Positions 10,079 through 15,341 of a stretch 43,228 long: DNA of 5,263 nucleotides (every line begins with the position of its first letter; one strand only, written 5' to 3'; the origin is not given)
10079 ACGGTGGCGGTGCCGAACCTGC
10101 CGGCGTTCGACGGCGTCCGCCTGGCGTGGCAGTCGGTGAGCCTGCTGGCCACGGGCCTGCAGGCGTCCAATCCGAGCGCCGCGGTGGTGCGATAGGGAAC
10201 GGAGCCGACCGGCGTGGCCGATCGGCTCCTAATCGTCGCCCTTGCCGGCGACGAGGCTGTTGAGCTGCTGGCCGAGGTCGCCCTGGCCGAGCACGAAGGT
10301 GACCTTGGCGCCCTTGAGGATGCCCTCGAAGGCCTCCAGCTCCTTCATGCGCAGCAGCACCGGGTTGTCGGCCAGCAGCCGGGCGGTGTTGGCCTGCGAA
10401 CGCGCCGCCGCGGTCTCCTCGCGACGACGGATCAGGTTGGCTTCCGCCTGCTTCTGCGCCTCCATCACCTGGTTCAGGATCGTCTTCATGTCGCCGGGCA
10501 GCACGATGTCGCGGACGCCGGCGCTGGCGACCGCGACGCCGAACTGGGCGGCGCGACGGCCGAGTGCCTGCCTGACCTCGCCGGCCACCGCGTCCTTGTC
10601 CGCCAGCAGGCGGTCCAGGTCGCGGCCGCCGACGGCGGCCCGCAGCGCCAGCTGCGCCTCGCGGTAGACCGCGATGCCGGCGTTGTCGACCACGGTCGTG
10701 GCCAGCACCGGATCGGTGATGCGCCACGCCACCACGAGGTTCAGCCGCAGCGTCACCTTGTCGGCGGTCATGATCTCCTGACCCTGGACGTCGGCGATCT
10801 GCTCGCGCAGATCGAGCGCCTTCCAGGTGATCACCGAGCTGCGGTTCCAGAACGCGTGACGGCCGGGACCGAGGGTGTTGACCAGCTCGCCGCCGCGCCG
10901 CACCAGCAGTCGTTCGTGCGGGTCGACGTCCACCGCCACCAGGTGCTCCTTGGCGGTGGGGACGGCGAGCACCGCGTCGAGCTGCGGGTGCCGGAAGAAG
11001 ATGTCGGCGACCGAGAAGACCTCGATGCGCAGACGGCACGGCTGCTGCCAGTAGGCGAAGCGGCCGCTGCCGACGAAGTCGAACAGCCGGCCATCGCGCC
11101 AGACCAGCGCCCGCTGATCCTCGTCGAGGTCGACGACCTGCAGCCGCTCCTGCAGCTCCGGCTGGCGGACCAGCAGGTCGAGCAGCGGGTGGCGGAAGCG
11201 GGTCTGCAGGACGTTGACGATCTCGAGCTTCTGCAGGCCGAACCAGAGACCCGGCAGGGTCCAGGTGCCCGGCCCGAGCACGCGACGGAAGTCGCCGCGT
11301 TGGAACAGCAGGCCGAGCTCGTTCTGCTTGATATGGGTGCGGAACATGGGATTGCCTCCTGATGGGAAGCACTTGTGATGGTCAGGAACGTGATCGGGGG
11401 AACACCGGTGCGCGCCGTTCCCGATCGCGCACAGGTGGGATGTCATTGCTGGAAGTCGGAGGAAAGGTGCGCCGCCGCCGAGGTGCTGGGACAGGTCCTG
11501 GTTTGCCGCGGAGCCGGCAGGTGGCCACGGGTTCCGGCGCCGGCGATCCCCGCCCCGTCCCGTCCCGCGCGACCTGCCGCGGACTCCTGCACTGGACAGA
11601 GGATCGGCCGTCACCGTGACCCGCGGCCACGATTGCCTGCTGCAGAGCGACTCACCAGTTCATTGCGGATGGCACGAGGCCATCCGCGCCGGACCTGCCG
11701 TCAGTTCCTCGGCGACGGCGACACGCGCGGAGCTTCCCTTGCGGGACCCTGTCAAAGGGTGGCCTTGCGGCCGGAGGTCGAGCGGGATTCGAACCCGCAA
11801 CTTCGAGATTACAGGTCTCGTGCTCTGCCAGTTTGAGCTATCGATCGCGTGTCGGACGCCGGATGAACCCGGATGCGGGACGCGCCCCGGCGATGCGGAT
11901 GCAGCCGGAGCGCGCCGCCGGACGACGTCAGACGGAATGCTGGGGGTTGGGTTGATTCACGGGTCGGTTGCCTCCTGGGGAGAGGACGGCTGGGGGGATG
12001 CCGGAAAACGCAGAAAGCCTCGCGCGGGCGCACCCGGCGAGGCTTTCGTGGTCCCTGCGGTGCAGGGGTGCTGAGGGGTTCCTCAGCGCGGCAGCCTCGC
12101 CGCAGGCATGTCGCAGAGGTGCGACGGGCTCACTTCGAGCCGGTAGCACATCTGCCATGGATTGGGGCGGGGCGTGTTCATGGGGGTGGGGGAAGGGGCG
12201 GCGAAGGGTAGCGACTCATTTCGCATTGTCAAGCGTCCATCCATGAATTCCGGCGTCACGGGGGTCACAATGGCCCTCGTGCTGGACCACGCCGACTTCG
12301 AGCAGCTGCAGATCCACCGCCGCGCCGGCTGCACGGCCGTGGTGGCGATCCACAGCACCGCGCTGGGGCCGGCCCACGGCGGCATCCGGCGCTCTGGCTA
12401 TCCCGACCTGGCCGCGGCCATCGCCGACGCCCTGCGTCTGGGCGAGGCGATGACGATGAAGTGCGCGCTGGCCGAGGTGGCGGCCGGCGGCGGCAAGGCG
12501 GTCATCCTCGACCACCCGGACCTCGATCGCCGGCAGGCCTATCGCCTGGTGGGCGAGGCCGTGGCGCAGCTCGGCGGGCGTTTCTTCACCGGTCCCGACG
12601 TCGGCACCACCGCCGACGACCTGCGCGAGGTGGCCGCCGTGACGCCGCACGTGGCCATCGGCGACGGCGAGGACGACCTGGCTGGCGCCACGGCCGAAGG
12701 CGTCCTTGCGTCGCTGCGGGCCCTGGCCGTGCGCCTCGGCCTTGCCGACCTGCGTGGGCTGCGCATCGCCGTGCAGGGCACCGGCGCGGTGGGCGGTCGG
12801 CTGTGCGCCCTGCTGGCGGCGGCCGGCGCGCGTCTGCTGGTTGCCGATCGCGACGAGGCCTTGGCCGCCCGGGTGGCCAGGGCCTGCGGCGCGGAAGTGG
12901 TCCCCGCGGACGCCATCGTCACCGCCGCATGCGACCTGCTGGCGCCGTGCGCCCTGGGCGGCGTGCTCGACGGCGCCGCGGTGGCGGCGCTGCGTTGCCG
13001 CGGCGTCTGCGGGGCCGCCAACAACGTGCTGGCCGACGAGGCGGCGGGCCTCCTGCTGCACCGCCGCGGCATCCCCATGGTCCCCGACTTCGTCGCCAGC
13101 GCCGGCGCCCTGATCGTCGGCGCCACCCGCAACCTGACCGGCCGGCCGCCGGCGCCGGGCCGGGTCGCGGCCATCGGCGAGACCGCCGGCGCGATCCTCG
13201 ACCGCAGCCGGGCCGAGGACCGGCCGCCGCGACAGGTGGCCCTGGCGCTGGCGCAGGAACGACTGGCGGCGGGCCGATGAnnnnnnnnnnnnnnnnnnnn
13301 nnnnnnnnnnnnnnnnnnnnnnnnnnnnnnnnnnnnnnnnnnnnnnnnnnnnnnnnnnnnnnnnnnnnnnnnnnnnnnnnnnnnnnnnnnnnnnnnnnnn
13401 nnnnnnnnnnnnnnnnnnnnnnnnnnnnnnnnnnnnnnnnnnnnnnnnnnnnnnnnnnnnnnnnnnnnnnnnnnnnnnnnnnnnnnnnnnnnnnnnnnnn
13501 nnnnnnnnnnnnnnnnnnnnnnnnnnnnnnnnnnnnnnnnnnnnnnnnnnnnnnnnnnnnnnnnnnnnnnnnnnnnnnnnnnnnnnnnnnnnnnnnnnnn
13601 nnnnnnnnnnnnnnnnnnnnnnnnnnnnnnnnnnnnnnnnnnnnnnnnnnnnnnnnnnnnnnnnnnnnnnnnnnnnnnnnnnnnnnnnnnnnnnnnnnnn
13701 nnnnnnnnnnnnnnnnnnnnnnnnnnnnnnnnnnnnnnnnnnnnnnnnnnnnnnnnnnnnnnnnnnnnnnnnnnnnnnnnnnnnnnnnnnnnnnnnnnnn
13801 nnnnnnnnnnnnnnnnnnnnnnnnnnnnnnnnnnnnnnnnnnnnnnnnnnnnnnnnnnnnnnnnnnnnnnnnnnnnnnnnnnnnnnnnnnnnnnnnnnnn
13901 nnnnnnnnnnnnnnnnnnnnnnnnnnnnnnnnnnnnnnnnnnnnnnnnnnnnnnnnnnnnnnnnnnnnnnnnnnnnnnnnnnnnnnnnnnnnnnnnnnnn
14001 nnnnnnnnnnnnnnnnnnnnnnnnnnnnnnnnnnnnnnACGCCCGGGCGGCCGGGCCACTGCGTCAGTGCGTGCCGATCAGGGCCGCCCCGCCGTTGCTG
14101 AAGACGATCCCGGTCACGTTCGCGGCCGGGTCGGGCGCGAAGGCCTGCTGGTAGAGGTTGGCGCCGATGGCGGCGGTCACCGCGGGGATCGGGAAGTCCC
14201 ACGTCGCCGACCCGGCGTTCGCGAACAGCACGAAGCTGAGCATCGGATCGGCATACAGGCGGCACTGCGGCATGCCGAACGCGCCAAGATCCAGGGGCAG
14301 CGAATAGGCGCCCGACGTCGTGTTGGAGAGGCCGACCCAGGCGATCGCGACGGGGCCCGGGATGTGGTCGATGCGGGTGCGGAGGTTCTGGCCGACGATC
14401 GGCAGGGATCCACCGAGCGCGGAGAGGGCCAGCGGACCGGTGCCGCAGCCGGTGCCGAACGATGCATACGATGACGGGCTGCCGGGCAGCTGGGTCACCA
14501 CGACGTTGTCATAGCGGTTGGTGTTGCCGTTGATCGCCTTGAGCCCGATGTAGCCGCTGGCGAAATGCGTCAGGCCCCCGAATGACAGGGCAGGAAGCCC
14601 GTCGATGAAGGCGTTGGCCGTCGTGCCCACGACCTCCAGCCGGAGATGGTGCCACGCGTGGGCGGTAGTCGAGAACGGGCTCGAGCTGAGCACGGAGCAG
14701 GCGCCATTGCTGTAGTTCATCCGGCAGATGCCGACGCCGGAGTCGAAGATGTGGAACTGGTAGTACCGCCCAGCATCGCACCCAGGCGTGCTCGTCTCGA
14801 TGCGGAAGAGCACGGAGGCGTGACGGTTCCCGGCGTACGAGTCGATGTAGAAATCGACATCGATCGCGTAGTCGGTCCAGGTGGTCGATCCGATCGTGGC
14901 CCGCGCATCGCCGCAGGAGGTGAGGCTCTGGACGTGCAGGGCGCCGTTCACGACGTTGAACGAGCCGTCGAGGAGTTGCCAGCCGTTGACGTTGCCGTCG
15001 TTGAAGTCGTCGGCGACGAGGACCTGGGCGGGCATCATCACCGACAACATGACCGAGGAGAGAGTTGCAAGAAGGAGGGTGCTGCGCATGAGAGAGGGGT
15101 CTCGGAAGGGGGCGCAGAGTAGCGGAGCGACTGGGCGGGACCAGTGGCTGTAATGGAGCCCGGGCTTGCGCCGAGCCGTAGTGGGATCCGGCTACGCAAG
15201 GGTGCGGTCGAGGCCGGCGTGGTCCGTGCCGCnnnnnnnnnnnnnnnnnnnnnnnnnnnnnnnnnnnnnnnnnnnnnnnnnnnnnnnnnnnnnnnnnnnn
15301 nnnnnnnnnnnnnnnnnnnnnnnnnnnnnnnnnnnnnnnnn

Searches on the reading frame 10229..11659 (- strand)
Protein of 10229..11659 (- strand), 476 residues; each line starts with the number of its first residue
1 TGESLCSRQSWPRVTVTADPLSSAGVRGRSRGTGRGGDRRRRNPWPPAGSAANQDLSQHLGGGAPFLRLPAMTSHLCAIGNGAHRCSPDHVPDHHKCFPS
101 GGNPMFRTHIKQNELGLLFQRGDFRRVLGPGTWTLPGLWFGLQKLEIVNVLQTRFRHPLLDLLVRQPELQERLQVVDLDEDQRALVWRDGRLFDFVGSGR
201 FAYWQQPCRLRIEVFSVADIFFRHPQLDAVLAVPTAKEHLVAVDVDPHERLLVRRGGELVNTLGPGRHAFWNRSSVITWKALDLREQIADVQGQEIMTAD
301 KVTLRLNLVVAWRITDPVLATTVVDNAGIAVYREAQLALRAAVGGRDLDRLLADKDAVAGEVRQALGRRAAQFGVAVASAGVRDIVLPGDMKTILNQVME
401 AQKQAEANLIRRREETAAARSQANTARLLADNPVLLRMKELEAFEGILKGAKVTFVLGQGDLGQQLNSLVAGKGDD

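Call 12: search_protein_families(library=pfam, max_evalue=0.001, proteins=[window:10229-11659:-])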
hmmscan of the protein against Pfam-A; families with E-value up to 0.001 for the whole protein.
window:10229-11659:- (476 aa): 1 family
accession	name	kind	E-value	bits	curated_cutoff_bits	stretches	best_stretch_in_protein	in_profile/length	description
PF01145.31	Band_7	-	7.1e-30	104.8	23.6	1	245-415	3-175/176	SPFH domain / Band 7 family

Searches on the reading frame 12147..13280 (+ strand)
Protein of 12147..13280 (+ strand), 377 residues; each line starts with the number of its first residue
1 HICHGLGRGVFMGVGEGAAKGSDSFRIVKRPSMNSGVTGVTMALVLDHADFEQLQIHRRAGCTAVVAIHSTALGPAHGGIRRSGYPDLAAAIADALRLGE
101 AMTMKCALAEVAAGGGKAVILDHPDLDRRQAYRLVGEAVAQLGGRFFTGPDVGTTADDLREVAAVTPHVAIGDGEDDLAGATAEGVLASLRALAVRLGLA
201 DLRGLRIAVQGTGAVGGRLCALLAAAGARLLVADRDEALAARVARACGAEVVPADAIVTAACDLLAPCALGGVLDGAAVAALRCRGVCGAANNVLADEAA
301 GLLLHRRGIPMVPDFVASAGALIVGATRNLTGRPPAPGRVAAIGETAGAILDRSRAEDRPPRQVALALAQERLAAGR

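Call 12: search_protein_families(library=pfam, max_evalue=0.001, proteins=[window:12147-13280:+])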
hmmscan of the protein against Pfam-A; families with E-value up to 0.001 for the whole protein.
window:12147-13280:+ (377 aa): 2 families
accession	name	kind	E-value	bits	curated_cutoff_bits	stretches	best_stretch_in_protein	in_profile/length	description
PF02812.23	ELFV_dehydrog_N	-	4e-17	62.6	25.3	1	58-161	13-122/129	Glu/Leu/Phe/Val dehydrogenase, dimerisation domain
PF00208.27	ELFV_dehydrog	-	7.5e-15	55.7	23.4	2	246-325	96-177/241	Glutamate/Leucine/Phenylalanine/Valine dehydrogenase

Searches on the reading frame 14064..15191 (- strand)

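Call 12: search_protein_families(library=pfam, max_evalue=0.001, proteins=[window:14064-15191:-])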
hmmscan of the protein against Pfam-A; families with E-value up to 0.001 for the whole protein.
window:14064-15191:- (375 aa): 2 families
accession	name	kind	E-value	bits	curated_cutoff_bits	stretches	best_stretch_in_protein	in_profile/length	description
PF06439.18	3keto-disac_hyd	-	3.1e-10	40.8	26.8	1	63-232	6-186/187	3-keto-disaccharide hydrolase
PF21708.4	Glyco_hydro_59_C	-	6.6e-08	33.2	27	1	98-234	41-174/175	Galactocerebrosidase, C-terminal lectin domain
